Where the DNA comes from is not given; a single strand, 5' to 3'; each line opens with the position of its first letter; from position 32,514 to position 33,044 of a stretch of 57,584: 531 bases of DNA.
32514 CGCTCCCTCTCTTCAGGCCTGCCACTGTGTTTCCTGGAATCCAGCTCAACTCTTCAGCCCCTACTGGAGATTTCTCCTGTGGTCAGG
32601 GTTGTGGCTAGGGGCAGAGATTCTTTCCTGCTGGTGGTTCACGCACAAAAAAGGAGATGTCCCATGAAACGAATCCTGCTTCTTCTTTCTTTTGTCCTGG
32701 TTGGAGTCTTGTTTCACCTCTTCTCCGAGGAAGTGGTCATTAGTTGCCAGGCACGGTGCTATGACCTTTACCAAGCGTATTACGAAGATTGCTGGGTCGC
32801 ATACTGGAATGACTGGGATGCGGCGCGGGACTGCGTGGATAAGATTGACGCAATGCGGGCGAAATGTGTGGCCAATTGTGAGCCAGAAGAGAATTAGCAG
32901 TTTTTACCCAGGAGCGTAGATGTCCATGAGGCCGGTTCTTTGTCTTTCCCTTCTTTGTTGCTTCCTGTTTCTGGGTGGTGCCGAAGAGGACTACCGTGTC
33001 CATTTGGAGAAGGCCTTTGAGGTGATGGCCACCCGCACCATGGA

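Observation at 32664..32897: Small secreted protein with a perfectly symmetric six-cysteine scaffold CX3C-X10-C-X13-C-X10-CX3C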

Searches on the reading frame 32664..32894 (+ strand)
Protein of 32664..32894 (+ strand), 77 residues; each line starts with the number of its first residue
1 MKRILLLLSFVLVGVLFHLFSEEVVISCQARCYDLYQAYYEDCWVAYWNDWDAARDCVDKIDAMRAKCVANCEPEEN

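Call 6: search_protein_families(library=pfam, proteins=[window:32664-32894:+], max_evalue=1)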
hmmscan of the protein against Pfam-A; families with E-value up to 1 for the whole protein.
window:32664-32894:+ (77 aa): 1 family
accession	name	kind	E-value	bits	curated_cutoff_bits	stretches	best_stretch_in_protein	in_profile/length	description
PF08139.17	LPAM_1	-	0.5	11.4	20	1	1-13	1-13/18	Prokaryotic membrane lipoprotein lipid attachment site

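Call 7: search_protein_families(library=ncbifam, proteins=[window:32664-32894:+], max_evalue=1)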
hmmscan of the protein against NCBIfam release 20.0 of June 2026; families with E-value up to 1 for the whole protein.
window:32664-32894:+ (77 aa): 1 family
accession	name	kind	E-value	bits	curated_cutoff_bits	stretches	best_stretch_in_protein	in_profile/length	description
TIGR04429.1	Phr_nterm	subfamily_domain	0.26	11.9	25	1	1-16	1-17/28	Phr family secreted Rap phosphatase inhibitor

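Call 8: find_homologous_proteins(query=window:32664-32894:+, max_evalue=10)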
Query window:32664-32894:+ (77 aa): 2 proteins with E <= 10 among 2 candidates.
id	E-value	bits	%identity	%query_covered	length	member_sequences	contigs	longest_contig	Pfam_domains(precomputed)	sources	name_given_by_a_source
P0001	8.1e-41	155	90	100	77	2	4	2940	-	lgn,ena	-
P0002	1.6e-27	113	71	97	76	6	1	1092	-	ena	-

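Call 12: find_encoding_contigs(protein=P0001, flank=10000)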
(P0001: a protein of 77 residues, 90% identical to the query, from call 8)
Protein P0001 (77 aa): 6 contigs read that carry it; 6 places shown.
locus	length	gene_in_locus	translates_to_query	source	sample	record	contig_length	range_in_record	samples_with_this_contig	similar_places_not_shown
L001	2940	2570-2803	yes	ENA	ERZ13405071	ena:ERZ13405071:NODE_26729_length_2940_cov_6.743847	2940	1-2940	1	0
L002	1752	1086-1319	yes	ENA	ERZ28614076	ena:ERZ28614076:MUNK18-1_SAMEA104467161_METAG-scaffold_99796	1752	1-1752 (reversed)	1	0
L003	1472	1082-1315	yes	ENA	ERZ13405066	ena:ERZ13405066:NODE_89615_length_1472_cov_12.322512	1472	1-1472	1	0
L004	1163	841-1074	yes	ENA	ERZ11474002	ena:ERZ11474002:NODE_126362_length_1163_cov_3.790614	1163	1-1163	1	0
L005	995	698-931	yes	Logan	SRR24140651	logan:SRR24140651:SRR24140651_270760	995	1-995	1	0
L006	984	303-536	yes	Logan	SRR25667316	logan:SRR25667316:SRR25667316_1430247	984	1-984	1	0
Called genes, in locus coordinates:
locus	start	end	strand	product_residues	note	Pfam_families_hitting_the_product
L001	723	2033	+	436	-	PF13701:DDE_Tnp_1_4, PF01609:DDE_Tnp_1 (weak), PF13701:DDE_Tnp_1_4 (weak)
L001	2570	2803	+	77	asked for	-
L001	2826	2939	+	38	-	?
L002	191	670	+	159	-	PF00581:Rhodanese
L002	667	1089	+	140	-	-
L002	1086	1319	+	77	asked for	-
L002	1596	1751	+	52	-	?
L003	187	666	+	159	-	PF00581:Rhodanese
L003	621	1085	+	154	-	-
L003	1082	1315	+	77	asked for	-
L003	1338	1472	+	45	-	?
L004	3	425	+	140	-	?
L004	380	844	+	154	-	-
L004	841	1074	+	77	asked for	-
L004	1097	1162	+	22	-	?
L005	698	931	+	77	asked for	-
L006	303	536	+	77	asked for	-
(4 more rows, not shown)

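Call 13: find_encoding_contigs(protein=P0002, flank=10000)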
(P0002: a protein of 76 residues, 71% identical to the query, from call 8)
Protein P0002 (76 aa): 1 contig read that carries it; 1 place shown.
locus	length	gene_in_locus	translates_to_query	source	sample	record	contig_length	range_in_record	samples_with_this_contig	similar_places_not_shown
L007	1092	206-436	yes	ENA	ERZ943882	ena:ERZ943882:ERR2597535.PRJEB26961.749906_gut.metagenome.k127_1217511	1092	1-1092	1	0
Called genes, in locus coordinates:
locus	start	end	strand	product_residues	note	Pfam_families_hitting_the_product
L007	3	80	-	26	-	?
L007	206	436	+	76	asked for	-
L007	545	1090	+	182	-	?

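Call 18: search_protein_representatives(protein=window:32664-32894:+)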
Query: 77 residues. Proteins with E-value up to 0.001 (for the whole library): 6; up to 1e-10: 1; up to 1e-30: 0. The best 6 are listed.
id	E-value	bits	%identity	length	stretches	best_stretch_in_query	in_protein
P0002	5.2e-28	112.7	70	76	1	1-74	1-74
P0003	2.3e-07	46.9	39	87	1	3-72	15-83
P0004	5.3e-06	42.6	43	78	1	4-72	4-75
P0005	8.3e-06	42.0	38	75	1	2-71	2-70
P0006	2.8e-04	37.1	35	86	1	6-72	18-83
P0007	5.3e-04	36.2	46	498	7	17-40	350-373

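Call 22: find_homologous_proteins(query=A1, max_evalue=1)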
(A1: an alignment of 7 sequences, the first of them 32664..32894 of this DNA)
Query A1 (7 sequences) (77 aa, profile of the alignment): 9 proteins with E <= 1 among 1380 candidates.
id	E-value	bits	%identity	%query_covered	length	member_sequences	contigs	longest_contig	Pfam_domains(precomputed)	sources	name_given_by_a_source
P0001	1.6e-34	136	90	100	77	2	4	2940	-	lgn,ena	-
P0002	1.6e-33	132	71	97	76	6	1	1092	-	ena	-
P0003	1.5e-28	117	35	68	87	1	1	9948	-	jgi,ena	jgi:hypothetical protein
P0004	5.5e-27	112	44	68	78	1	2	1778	-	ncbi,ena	-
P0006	1.4e-26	110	34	88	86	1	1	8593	-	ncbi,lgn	-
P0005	7.0e-26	108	38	92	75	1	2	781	-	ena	-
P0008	9.5e-24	101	38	88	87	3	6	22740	-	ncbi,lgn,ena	-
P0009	1.6e-20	91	44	70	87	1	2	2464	-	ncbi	-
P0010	4.7e-19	86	44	92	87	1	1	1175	-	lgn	-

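Call 23: predict_structure(protein=window:32664-32894:+)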
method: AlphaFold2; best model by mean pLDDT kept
length: 77 residues; sequences in the alignment: 1
mean_pLDDT: 82.7   pTM: 0.51
mean pLDDT of the five models: 82.7, 81.6, 80.0, 78.8, 77.2
residues with pLDDT >= 90: 14; 70-90: 57; 50-70: 4; < 50: 2
segments of 3 or more residues with pLDDT < 50: none
pLDDT, mean of each block of 10 residues (from residue 1): 82 84 78 85 90 90 85 59
secondary structure, 60 per line:
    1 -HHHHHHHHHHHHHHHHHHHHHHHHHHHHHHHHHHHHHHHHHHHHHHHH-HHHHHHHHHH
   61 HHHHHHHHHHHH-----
elements in order: H2-49 H51-72

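Call 24: find_encoding_contigs(protein=P0008, flank=10000, max_places=4)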
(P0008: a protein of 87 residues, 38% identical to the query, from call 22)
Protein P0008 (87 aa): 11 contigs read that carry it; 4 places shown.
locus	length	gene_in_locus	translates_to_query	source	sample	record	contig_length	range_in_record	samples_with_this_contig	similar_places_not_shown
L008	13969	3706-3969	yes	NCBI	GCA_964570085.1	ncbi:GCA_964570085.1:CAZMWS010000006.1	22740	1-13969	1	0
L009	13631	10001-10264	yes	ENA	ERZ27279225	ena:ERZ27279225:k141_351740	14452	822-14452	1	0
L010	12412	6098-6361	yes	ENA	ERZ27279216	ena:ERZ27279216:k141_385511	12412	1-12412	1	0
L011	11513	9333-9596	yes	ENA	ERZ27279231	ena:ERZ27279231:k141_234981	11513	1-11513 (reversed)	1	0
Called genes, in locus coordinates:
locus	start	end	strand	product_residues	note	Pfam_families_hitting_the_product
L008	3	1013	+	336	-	?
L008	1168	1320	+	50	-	PF00471:Ribosomal_L33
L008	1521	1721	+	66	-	PF00584:SecE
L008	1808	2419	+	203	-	PF02357:NusG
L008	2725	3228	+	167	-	PF00581:Rhodanese (weak)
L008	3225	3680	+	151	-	-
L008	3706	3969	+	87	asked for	-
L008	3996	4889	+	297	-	-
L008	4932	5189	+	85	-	-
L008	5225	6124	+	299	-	-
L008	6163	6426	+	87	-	-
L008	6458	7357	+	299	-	-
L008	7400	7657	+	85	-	-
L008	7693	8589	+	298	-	-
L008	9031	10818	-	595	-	PF04932:Wzy_C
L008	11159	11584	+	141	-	PF03946:Ribosomal_L11_N, PF00298:Ribosomal_L11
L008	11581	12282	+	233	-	PF00687:Ribosomal_L1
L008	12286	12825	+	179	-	PF00466:Ribosomal_L10, PF27436:RL10_C (weak)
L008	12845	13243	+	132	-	PF16320:Ribosomal_L12_N, PF00542:Ribosomal_L12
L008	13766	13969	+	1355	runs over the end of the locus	PF04563:RNA_pol_Rpb2_1, PF04561:RNA_pol_Rpb2_2, PF04565:RNA_pol_Rpb2_3, PF10385:RNA_pol_Rpb2_45, PF00562:RNA_pol_Rpb2_6, PF04560:RNA_pol_Rpb2_7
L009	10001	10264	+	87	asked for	-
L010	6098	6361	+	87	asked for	-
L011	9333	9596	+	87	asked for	-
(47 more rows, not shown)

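Call 25: find_encoding_contigs(protein=P0003, flank=10000, max_places=3)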
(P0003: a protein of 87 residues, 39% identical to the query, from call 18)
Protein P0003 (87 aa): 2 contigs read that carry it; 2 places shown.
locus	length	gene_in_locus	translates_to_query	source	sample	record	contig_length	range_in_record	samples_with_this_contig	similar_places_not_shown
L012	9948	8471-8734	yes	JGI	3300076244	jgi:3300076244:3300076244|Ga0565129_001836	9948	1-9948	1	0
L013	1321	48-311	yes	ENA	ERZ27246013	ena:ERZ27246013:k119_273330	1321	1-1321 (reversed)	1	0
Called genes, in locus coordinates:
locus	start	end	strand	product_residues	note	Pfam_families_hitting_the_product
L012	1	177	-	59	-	?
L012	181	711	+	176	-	PF02464:CinA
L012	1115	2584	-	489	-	-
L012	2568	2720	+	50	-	PF00471:Ribosomal_L33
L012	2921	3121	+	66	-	PF00584:SecE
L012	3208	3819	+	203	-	PF02357:NusG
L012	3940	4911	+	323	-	-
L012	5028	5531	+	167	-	PF00581:Rhodanese (weak)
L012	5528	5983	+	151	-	-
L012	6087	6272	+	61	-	-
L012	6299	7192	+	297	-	-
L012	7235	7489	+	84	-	-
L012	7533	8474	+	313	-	-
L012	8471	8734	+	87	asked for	-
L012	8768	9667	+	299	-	-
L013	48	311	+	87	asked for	-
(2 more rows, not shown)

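Call 26: find_encoding_contigs(protein=P0006, flank=10000, max_places=3)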
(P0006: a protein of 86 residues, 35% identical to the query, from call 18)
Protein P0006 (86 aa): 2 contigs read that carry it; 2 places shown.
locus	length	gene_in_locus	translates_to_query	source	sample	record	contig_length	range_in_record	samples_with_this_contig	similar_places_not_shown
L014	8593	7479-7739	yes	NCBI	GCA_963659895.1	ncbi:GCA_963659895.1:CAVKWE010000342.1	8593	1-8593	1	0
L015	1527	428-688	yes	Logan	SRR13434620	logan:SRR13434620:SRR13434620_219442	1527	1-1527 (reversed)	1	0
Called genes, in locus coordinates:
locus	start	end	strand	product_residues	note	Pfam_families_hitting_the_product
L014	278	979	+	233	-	PF01643:Acyl-ACP_TE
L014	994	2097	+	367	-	PF04381:RdgC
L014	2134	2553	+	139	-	PF01648:ACPS, PF17837:4PPT_N (faint)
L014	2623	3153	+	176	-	PF02464:CinA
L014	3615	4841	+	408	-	PF00009:GTP_EFTU, PF03144:GTP_EFTU_D2, PF03143:GTP_EFTU_D3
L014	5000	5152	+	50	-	PF00471:Ribosomal_L33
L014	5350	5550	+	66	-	PF00584:SecE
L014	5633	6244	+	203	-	PF02357:NusG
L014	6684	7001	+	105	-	-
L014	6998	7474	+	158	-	-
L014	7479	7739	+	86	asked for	-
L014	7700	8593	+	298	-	?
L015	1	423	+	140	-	?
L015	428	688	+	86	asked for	-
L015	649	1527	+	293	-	?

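Call 33: fold_search(model_id=the predicted structure, library=pdb)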
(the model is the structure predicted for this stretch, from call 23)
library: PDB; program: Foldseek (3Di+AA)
matches with E <= 10: 30; with E <= 0.001: 0
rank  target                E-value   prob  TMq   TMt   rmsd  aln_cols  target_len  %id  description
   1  6b87_C                2.9e+00  0.51  0.54  0.44   2.4        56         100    9  Crystal structure of transmembrane protein TMHC2_E (released 2018-03-14)
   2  7znn_D                3.5e+00  0.35  0.53  0.10   2.3        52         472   13  Cryo-EM structure of RCMV-E E27 bound to human DDB1 (deltaBPB) and full-length rat STAT2 (released 2022-11-09)
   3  2wwv_MODEL_1_A        3.8e+00  0.30  0.46  0.36   2.8        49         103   20  NMR structure of the IIAchitobiose-IIBchitobiose complex of the N,N'- diacetylchitoboise brance of the E. coli (released 2009-12-08)
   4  7qnl                  4.6e+00  0.47  0.48  0.17   1.9        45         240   20  LOV2-DARPIN FUSION - D4_DeltaLOV (released 2023-07-05)
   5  3j9w_AT               5.3e+00  0.30  0.48  0.44   3.4        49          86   14  Cryo-EM structure of the Bacillus subtilis MifM-stalled ribosome complex (released 2015-04-29)
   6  7abk                  5.3e+00  0.30  0.50  0.22   2.3        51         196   16  Helical structure of PspA (released 2021-08-04)
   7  9hzm_0                5.3e+00  0.16  0.43  0.20   3.1        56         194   16  235 A SynPspA H1-5 rod after incubation with EPL (released 2025-08-13)
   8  7uq2_D                5.3e+00  0.08  0.32  0.30   6.3        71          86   21  Vs.4 from T4 phage in complex with cGAMP (released 2023-02-08)
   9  6vbu_2                6.4e+00  0.25  0.51  0.07   2.7        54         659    9  Structure of the bovine BBSome complex (released 2020-01-29)
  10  9cu8_A                6.9e+00  0.28  0.56  0.42   3.2        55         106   16  Crystal Structure of TNFR2 TNFR2_mb1 Complex (released 2024-12-04)
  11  3jc1_Ab               6.9e+00  0.18  0.45  0.24   3.1        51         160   14  Electron cryo-microscopy of the IST1-CHMP1B ESCRT-III copolymer (released 2015-12-16)
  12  3n7r_D                6.9e+00  0.09  0.38  0.37   4.7        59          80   14  Crystal structure of the ectodomain complex of the CGRP receptor, a Class-B GPCR, reveals the site of drug antagonism (released 2010-09-15)
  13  3ehh_B                7.3e+00  0.33  0.56  0.24   1.7        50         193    6  Crystal structure of DesKC-H188V in complex with ADP (released 2009-09-15)
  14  8s35_A                7.3e+00  0.10  0.40  0.12   4.0        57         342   14  DNA-bound Type IV-A3 CRISPR effector in complex with DinG helicase from K. pneumoniae (state I) (released 2024-11-06)
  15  6tz5_AA               7.8e+00  0.21  0.48  0.23   3.0        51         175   16  CryoEM reconstruction of membrane-bound ESCRT-III filament composed of CHMP1B+IST1 (left-handed) (released 2020-04-08)
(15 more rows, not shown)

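Call 38: find_related_loci(query=A3, collection=genome_contigs, flank=10000)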
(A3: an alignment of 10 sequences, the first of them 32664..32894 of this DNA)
Query A3 (77 aa) in genome_contigs; peptide patterns used: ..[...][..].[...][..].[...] (x = any residue, [..] = any of these).
9 stretches matched a pattern; 3 encode a relative of the query (tblastn E <= 1e-3); 2 distinct loci.
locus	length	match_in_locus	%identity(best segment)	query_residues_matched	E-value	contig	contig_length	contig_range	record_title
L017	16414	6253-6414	44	20-72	3e-12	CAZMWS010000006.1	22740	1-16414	MAG TPA_asm: uncultured Lentisphaeraceae bacterium isolate binchicken_co323_347 genome assembly, contig: NODE_2075_lengt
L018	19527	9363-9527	40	21-72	5e-8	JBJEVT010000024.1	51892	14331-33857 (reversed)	MAG: Oligosphaeraceae bacterium isolate PUUB24_bin.025 NODE_284_length_51892_cov_11.643729, whole genome shotgun sequenc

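Call 39: find_related_loci(query=A3, collection=metagenome_contigs, flank=10000)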
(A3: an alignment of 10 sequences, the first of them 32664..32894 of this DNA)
Query A3 (77 aa) in metagenome_contigs; peptide patterns used: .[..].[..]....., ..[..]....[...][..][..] (x = any residue, [..] = any of these).
144 stretches matched a pattern, but none encodes a relative of the query by tblastn (E <= 1e-3).

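Call 40: find_related_loci(query=A3, collection=viral_contigs, flank=5000)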
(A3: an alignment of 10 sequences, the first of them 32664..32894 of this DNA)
Query A3 (77 aa) in viral_contigs; peptide patterns used: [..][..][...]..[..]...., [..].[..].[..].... (x = any residue, [..] = any of these).
15 stretches matched a pattern, but none encodes a relative of the query by tblastn (E <= 1e-3).

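Call 44: search_solved_structures(query=A2, max_evalue=10, show_alignments=2)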
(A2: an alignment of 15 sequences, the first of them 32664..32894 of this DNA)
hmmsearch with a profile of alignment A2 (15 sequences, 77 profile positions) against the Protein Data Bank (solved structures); distinct sequences matched with E-value up to 10: 0.

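Call 58: search_protein_families(library=pfam, proteins=[L008:3225-3677:+, L014:6998-7471:+, L008:2725-3225:+, L008:3996-4886:+], max_evalue=10)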
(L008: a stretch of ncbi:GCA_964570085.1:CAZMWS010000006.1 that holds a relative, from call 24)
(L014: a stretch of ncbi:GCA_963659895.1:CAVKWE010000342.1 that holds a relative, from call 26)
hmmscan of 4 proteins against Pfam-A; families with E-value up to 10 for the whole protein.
L008:3225-3677:+ (151 aa): 2 families
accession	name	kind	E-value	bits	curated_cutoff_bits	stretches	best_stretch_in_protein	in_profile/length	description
PF14333.11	DUF4389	-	0.04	14.3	25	1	6-50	22-66/76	Domain of unknown function (DUF4389)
PF21700.4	EGF_DL_JAG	-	0.36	11.3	27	1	52-59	16-23/26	Delta-like/Jagged, EGF-like domain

L014:6998-7471:+ (158 aa): 1 family
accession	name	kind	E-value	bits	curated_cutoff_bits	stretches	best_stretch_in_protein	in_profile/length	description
PF14333.11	DUF4389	-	0.21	11.9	25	1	8-50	24-66/76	Domain of unknown function (DUF4389)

L008:2725-3225:+ (167 aa): 1 family
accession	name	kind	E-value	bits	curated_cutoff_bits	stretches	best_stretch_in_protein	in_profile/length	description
PF00581.25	Rhodanese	-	2.1e-06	28.6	22.2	1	72-158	10-101/102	Rhodanese-like domain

L008:3996-4886:+ (297 aa): 2 families
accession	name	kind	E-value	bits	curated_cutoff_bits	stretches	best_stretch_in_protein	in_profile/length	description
PF17131.11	LolA_like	-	0.0062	16.6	30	1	145-202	79-136/184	Outer membrane lipoprotein-sorting protein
PF04597.19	Ribophorin_I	-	0.076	12.5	25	1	163-202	354-395/437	Ribophorin I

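Call 59: search_protein_families(library=padloc, proteins=[window:32664-32894:+], max_evalue=1)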
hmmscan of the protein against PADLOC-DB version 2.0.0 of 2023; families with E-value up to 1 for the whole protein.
window:32664-32894:+ (77 aa): 0 families

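Call 60: search_protein_families(library=phrogs, proteins=[window:32664-32894:+], max_evalue=1)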
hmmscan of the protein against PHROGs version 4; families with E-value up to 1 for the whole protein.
window:32664-32894:+ (77 aa): 0 families

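Call 67: list_cluster_members(proteins=[window:32664-32894:+, P0001, P0002, P0003, P0004, P0005, P0006, P0008, P0009, P0010])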
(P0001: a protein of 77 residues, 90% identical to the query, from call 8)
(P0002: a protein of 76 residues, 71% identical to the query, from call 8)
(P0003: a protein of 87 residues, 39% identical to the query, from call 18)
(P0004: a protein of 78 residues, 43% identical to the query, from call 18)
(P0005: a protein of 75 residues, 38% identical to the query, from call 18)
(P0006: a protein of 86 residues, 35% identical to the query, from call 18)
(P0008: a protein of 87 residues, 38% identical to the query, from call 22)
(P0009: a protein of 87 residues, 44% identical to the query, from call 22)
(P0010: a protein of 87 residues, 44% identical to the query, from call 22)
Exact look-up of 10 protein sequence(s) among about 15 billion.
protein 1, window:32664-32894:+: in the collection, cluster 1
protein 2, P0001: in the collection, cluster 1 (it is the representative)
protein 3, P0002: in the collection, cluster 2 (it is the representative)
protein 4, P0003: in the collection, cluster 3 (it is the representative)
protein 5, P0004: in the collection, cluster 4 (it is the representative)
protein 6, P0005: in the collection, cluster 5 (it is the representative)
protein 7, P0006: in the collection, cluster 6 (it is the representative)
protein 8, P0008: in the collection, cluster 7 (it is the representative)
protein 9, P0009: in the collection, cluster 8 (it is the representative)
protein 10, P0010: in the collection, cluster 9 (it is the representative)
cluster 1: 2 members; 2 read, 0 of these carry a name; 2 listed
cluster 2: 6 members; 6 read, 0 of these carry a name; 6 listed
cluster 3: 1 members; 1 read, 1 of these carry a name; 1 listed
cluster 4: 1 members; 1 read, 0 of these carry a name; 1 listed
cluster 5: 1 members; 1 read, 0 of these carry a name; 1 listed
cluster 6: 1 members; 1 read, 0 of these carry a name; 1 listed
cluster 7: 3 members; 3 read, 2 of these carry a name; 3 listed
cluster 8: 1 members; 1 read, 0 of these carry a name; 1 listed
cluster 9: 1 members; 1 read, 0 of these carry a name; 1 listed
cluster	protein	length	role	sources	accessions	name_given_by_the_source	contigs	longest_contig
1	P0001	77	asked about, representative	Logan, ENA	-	-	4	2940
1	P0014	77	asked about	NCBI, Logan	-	-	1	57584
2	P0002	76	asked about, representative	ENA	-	-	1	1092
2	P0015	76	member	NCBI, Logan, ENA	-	-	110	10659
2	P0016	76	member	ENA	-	-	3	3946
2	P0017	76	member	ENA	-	-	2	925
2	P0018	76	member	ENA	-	-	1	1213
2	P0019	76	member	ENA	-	-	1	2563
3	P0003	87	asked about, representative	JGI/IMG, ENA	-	hypothetical protein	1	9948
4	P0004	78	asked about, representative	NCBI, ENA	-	-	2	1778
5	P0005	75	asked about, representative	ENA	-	-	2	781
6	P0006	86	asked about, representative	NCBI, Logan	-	-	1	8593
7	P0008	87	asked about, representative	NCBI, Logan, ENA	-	-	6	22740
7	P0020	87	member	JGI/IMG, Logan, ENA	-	hypothetical protein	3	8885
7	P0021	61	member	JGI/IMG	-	hypothetical protein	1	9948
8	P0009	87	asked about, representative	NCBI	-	-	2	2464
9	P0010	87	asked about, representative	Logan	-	-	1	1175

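Call 68: find_encoding_contigs(protein=P0015, flank=8000, max_places=8)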
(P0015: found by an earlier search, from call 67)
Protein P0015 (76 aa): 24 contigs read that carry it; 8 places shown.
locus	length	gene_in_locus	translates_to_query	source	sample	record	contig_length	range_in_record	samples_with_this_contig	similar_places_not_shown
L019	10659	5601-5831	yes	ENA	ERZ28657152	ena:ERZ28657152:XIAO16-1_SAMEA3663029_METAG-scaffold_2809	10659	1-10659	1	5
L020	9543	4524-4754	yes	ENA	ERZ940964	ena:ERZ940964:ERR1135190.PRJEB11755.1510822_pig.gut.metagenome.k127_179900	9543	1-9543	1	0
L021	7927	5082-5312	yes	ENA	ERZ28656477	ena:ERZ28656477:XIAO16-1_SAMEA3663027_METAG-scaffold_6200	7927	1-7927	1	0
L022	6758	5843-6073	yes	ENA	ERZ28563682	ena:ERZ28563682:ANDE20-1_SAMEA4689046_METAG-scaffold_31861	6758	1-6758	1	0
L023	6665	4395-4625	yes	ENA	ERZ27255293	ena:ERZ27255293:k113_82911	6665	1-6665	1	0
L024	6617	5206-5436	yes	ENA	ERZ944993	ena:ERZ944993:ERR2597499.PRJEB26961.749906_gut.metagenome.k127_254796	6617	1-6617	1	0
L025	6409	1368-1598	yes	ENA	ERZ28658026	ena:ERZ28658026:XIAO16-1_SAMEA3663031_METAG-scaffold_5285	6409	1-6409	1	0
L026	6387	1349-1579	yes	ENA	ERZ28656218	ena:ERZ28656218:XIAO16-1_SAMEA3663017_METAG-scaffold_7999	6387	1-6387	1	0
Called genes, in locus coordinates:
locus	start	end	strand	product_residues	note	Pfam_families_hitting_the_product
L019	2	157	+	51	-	?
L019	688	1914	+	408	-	PF00009:GTP_EFTU, PF03144:GTP_EFTU_D2, PF03143:GTP_EFTU_D3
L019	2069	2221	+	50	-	PF00471:Ribosomal_L33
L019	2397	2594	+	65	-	PF00584:SecE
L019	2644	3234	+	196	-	PF02357:NusG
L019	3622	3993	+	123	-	-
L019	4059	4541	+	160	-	-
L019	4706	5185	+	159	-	PF00581:Rhodanese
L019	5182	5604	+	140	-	-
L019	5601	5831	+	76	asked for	-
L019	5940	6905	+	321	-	-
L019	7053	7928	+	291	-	-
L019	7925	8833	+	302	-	-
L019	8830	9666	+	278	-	-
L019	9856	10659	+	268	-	?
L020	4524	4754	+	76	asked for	-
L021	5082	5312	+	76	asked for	-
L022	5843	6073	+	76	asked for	-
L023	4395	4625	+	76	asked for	-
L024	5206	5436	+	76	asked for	-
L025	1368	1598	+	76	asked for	-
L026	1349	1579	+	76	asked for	-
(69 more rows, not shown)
